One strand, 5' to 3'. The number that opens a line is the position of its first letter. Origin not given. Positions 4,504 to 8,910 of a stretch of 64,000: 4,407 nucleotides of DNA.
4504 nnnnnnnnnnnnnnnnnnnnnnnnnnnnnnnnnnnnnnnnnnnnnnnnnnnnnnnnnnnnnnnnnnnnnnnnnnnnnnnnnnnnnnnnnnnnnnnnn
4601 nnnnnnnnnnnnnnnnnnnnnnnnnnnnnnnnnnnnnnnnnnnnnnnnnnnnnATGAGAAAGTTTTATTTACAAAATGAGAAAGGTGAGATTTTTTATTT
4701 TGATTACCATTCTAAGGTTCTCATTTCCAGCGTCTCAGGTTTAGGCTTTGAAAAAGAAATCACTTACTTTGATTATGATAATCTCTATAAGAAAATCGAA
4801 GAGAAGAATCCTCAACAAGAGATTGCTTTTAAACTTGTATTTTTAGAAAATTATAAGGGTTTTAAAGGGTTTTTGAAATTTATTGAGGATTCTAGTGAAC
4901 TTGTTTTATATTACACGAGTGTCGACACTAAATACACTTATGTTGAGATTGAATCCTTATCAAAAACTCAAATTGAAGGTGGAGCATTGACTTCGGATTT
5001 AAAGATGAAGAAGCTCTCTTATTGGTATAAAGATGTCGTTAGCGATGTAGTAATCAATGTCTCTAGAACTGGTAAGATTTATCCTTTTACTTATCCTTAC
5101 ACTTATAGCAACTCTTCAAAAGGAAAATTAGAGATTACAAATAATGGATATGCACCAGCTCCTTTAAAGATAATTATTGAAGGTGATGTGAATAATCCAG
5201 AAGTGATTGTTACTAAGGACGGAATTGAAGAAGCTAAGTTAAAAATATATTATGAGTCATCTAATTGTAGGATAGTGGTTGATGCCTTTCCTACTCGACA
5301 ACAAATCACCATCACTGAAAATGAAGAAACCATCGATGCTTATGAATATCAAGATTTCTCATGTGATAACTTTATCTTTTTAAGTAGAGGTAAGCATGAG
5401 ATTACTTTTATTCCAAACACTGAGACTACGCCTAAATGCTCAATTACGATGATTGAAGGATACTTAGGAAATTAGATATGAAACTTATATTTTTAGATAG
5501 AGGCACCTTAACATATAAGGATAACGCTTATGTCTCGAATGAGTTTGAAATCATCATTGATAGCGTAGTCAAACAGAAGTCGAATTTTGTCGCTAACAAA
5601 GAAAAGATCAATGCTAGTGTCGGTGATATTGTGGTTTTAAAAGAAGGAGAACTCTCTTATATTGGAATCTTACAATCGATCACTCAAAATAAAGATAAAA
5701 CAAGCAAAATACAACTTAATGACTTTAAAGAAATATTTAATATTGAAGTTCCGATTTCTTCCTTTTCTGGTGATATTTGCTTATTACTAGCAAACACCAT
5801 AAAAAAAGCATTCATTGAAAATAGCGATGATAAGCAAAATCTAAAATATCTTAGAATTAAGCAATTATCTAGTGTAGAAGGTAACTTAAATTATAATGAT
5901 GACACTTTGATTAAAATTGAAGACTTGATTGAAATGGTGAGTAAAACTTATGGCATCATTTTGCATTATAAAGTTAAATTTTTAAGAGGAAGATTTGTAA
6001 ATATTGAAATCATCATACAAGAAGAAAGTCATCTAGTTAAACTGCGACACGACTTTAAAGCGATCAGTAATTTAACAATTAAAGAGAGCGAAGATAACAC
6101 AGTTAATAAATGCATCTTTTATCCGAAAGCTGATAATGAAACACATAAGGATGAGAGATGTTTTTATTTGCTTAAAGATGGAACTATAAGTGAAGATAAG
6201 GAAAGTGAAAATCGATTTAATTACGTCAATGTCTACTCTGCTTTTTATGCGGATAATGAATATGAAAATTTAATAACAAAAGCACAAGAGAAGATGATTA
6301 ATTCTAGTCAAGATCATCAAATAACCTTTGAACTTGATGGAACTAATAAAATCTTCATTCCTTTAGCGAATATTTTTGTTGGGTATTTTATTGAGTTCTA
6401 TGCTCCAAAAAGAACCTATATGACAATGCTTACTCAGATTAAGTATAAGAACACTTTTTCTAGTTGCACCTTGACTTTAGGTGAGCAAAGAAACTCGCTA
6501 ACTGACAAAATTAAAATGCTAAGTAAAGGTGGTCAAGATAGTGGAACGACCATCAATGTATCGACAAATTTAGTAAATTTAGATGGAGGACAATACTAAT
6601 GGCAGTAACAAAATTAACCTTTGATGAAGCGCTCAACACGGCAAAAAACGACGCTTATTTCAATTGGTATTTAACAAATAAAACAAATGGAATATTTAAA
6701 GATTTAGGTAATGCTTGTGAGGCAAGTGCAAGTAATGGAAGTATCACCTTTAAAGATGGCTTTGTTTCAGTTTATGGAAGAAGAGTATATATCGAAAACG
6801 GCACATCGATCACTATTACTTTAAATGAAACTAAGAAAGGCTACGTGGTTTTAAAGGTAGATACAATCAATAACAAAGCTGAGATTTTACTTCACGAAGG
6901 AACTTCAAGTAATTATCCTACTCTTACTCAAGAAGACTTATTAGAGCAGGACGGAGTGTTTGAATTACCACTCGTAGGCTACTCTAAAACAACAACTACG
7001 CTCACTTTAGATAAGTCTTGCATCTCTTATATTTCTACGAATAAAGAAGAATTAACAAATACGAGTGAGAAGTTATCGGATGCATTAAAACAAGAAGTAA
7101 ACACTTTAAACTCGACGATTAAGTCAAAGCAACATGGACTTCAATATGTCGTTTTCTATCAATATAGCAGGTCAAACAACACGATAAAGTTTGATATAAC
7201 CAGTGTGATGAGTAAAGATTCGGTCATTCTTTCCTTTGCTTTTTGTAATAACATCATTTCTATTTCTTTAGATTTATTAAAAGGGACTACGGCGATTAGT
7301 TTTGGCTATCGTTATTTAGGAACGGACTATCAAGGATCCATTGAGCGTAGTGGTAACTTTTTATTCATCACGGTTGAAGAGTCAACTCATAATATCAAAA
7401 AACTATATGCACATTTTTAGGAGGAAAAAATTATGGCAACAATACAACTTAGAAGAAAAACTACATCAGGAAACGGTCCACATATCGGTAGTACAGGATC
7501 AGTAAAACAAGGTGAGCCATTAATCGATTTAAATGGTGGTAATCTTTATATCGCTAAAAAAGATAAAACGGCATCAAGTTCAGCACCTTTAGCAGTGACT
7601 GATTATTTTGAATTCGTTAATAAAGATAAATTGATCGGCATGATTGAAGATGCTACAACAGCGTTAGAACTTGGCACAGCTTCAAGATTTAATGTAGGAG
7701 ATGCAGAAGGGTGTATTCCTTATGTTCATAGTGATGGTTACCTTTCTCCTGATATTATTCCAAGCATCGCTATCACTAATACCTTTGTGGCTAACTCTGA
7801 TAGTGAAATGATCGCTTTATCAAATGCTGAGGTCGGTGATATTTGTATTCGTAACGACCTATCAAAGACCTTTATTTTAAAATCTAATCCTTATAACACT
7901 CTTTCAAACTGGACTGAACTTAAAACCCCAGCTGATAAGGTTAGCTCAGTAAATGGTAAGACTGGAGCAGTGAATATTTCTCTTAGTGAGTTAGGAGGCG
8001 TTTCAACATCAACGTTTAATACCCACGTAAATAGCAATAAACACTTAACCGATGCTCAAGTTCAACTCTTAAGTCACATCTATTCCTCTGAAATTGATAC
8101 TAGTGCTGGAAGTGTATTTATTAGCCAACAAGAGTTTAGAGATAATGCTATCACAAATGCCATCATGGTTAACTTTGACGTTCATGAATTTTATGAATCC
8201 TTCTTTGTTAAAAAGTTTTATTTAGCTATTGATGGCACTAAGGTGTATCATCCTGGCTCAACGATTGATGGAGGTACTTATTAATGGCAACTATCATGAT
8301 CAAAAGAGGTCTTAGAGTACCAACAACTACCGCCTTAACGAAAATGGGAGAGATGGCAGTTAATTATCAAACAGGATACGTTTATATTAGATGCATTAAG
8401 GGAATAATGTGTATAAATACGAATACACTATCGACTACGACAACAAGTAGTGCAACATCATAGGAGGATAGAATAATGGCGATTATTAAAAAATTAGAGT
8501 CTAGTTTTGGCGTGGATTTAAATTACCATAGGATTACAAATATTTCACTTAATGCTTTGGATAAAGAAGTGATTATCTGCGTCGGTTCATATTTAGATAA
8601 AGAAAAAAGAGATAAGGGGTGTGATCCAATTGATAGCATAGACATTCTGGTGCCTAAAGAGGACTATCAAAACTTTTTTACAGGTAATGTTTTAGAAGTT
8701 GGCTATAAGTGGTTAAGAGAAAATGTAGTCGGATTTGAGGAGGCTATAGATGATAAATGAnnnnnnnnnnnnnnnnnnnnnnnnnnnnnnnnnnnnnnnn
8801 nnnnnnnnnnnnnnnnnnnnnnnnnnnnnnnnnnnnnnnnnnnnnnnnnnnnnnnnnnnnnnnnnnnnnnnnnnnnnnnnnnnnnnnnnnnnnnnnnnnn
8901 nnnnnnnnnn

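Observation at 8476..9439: Prophage moron between tail fibre and lysis genes: small ORF translationally coupled to a Pol-beta-fold nucleotidyltransferase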

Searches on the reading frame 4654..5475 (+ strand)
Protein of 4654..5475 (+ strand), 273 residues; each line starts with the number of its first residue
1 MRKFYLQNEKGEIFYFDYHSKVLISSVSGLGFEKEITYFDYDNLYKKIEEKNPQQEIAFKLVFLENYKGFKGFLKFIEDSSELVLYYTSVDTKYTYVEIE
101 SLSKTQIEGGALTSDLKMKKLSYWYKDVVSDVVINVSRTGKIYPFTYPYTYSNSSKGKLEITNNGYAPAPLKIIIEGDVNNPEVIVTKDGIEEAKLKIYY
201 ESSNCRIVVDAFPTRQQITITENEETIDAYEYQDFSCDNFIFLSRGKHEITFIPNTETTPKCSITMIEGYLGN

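Call 3: search_protein_families(library=pfam, proteins=[window:4654-5475:+], max_evalue=1)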
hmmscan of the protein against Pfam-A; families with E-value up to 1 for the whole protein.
window:4654-5475:+ (273 aa): 1 family
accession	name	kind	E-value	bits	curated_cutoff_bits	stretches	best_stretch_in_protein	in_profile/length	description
PF16774.11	Dit_N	-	1.5e-26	93.7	25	1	1-120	1-128/129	Distal tail protein, N-terminal domain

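Call 4: search_protein_families(library=phrogs, proteins=[window:4654-5475:+], max_evalue=0.01)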
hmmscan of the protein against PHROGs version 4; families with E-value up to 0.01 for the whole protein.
window:4654-5475:+ (273 aa): 2 families
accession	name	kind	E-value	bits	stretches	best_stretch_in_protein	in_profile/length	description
phrog_13564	-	tail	7.3e-13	49.3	1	1-185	3-189/419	minor tail protein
phrog_20385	-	tail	7.3e-09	36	1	10-270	284-549/552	minor tail protein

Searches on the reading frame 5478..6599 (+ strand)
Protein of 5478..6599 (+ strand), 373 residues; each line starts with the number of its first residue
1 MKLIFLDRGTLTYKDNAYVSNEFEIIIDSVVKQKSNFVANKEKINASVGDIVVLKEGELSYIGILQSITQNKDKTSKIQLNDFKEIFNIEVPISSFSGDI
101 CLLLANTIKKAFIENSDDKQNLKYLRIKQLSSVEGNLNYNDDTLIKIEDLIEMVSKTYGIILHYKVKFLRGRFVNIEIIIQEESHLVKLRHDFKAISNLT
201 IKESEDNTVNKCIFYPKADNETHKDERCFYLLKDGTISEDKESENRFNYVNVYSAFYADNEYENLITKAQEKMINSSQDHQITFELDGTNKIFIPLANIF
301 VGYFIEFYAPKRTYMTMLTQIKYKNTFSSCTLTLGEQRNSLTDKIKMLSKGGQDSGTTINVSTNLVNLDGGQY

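Call 3: search_protein_families(library=pfam, proteins=[window:5478-6599:+], max_evalue=1)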
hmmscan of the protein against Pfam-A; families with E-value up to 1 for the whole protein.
window:5478-6599:+ (373 aa): 0 families

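Call 4: search_protein_families(library=phrogs, proteins=[window:5478-6599:+], max_evalue=0.01)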
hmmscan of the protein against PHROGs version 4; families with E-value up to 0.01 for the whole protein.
window:5478-6599:+ (373 aa): 1 family
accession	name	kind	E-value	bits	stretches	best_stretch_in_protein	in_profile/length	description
phrog_7064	-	tail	1.8e-18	67.7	1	12-344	15-359/365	tail protein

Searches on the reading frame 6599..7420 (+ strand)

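Call 3: search_protein_families(library=pfam, proteins=[window:6599-7420:+], max_evalue=1)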
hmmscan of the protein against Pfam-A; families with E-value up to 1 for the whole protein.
window:6599-7420:+ (273 aa): 0 families

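Call 4: search_protein_families(library=phrogs, proteins=[window:6599-7420:+], max_evalue=0.01)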
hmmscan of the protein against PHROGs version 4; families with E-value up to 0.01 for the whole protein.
window:6599-7420:+ (273 aa): 3 families
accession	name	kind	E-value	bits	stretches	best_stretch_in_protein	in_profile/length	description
phrog_6779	-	tail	2.3e-11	44.9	1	1-208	1-209/276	tail protein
phrog_23883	-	unknown function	5.6e-05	23.9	1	7-208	9-217/274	-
phrog_9994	-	unknown function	0.0061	17.1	0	14-74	14-76/294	-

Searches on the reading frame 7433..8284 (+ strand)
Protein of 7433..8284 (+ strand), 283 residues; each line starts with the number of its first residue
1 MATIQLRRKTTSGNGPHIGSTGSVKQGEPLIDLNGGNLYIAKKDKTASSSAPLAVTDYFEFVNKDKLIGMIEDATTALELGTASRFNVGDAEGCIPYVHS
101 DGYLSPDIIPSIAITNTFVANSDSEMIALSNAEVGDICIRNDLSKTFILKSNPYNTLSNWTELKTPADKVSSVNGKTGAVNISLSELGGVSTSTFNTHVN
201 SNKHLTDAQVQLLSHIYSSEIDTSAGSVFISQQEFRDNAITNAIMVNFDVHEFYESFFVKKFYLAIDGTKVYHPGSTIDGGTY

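Call 3: search_protein_families(library=pfam, proteins=[window:7433-8284:+], max_evalue=1)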
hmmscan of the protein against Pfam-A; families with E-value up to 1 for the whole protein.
window:7433-8284:+ (283 aa): 1 family
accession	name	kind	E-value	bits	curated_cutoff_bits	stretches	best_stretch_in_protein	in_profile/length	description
PF23887.1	Phage_Gene47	-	0.053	13.5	27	1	23-64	15-56/65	Phage L5 gene 47-like protein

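Call 4: search_protein_families(library=phrogs, proteins=[window:7433-8284:+], max_evalue=0.01)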
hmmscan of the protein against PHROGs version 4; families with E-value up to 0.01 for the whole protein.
window:7433-8284:+ (283 aa): 6 families
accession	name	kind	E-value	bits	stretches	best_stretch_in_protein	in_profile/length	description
phrog_2824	-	head and packaging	5.2e-16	58.8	1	101-221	789-913/1151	virion structural protein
phrog_5207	-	unknown function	9e-15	55.1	1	70-188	360-475/689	-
phrog_26941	-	tail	3.5e-13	50.1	1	109-200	299-389/603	tail protein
phrog_23595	-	tail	2.6e-12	47.4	1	78-188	242-350/440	minor tail protein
phrog_8780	-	tail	2.8e-05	23.5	1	107-189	347-433/755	minor tail protein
phrog_32265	-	unknown function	0.00082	19.4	1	124-208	378-456/609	-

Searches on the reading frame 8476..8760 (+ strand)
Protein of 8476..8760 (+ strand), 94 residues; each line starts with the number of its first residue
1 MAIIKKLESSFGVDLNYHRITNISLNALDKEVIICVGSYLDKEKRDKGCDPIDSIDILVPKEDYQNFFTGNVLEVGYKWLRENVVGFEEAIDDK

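Call 3: search_protein_families(library=pfam, proteins=[window:8476-8760:+], max_evalue=1)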
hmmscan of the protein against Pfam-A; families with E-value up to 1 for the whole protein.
window:8476-8760:+ (94 aa): 1 family
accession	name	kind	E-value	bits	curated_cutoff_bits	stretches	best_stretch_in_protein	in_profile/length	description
PF25419.1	Ig_PIFI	-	0.21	12.4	28.2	1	24-68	46-92/130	PIFI-like, immunoglobulin-like domain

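Call 4: search_protein_families(library=phrogs, proteins=[window:8476-8760:+], max_evalue=0.01)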
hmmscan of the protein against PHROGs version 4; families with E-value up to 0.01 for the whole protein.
window:8476-8760:+ (94 aa): 2 families
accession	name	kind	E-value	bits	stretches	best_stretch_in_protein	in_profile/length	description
phrog_5084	-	unknown function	2.5e-09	38.2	1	1-61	2-63/107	-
phrog_11423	-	unknown function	0.0056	17.4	1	9-68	97-158/176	-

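Call 6: search_dna_similar(query=window:8476-8760:+, collection=phages, mode=protein, max_evalue=0.001)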
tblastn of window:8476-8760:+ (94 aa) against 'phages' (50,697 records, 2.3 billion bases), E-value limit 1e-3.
Records with a match: 3; places in all: 3; records where one place covers at least 80% of the query: 3.
Best place of each record, by identity: <60% 3.
By first word of the organism name: Bacillus 2; Clostridium 1.
By host as written in the record: Bacillus cereus 2; Clostridioides difficile 1.
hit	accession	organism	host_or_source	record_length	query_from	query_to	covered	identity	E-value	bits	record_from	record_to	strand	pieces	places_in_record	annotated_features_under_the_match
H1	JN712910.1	Bacillus phage BCD7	Bacillus cereus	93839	1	92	98%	29.0%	2e-7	52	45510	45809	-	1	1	hypothetical protein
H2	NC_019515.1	Bacillus phage BCD7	Bacillus cereus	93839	1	92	98%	29.0%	2e-7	52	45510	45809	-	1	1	hypothetical protein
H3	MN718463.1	Clostridium phage phiCDKH01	Clostridioides difficile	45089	1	92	98%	29.0%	2e-6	49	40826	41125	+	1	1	hypothetical protein (x2)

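Call 29: find_homologous_proteins(query=window:8476-8760:+, max_evalue=0.001)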
Query window:8476-8760:+ (94 aa): 17 proteins with E <= 0.001 among 17 candidates.
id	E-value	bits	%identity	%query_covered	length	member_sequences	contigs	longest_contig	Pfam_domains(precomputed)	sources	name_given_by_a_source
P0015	5.1e-56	205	100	100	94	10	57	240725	-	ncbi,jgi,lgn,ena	-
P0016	4.6e-40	153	70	99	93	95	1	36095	-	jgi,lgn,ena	jgi:hypothetical protein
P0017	7.1e-40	153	71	99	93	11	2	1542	-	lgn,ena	-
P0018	1.8e-39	152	70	99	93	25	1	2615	-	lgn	-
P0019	2.1e-38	148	70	98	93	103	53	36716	-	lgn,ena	-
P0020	8.2e-38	146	67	99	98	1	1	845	-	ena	-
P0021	2.6e-37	145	69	99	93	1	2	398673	-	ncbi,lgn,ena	-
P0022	1.2e-36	143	67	98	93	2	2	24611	-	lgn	-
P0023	1.8e-36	142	66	99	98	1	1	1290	-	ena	-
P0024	1.1e-35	139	65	99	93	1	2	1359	-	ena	-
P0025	1.1e-35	139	67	99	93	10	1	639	-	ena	-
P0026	3.3e-35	138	67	99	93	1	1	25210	-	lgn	-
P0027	1.9e-31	126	63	99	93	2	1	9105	-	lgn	-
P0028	1.3e-30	123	61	99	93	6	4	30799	-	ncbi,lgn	-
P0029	1.2e-29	120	71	81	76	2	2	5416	-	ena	-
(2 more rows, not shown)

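Call 31: get_annotated_region(hit=H3, flank=5000)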
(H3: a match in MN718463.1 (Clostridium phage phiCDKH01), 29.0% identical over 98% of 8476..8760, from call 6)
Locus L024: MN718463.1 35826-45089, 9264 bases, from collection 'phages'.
description: Clostridium phage phiCDKH01, complete genome.
organism: Clostridium phage phiCDKH01 (NCBI taxid 2686203)
taxonomy: Viruses; Duplodnaviria; Heunggongvirae; Uroviricota; Caudoviricetes
host: Clostridioides difficile; source: clinical isolate; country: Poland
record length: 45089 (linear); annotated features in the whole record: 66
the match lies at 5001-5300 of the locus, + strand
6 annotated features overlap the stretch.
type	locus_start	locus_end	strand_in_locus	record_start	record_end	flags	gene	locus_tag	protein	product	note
CDS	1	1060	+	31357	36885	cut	-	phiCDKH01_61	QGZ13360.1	tail length tape-measure protein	-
CDS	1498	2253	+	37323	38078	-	-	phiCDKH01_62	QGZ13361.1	hypothetical protein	-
CDS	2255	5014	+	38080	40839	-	-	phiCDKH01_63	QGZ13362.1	hypothetical protein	-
CDS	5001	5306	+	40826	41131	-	-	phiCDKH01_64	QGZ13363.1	hypothetical protein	-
CDS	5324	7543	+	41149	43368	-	-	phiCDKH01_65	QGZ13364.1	hypothetical protein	-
CDS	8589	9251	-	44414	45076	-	-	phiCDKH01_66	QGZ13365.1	hypothetical protein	-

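Call 32: get_annotated_region(hit=H1, flank=5000)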
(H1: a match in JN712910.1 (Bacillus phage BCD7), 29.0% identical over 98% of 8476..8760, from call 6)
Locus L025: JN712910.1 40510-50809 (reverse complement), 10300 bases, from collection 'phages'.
description: Bacillus phage BCD7, complete genome.
organism: Bacillus phage BCD7 (NCBI taxid 1136534)
taxonomy: Viruses; Duplodnaviria; Heunggongvirae; Uroviricota; Caudoviricetes; Becedseptimavirus; Becedseptimavirus BCD7
host: Bacillus cereus; source: -; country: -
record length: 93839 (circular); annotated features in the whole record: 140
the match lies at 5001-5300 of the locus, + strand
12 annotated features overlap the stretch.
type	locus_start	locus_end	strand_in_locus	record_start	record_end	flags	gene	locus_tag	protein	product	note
CDS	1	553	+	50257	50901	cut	-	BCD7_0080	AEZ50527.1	hypothetical protein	-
CDS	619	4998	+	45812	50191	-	-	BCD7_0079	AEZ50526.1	putative tail fiber protein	-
CDS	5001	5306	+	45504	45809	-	-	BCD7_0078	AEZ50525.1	hypothetical protein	-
CDS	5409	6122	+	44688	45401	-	-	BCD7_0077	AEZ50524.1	putative cell wall hydrolase/autolysin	-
CDS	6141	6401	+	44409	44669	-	-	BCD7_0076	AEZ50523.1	hypothetical protein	-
CDS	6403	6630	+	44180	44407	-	-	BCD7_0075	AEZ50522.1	putative holin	-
CDS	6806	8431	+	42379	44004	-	-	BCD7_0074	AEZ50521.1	putative type III restriction protein res subunit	-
CDS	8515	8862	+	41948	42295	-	-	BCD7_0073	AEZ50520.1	hypothetical protein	-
CDS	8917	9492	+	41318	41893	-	-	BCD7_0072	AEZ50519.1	hypothetical protein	-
CDS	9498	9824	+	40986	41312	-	-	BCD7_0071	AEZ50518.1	hypothetical protein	-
CDS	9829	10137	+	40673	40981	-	-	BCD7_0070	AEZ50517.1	hypothetical protein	-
CDS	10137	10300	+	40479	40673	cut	-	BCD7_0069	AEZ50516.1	hypothetical protein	-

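Call 37: search_protein_families(library=ncbifam, proteins=[window:8476-8760:+], max_evalue=0.1)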
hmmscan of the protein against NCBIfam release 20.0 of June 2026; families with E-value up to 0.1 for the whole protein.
window:8476-8760:+ (94 aa): 0 families

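Call 59: search_protein_families(library=padloc, proteins=[window:8476-8760:+], max_evalue=0.01)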
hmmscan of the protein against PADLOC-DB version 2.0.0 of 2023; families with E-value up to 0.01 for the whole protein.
window:8476-8760:+ (94 aa): 0 families

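Call 68: predict_structure(alignment_id=A5)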
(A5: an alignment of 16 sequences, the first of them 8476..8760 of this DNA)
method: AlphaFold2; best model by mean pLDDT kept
length: 94 residues; sequences in the alignment: 16
mean_pLDDT: 82.8   pTM: 0.74
mean pLDDT of the five models: 82.8, 82.3, 81.3, 79.9, 76.9
residues with pLDDT >= 90: 36; 70-90: 45; 50-70: 11; < 50: 2
segments of 3 or more residues with pLDDT < 50: none
pLDDT, mean of each block of 10 residues (from residue 1): 63 82 92 91 84 90 90 90 76 50
secondary structure, 60 per line:
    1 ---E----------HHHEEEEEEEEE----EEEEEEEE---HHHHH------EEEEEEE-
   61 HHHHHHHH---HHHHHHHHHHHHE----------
elements in order: E18-26 E31-38 H42-46 E53-59 H61-68 H72-83
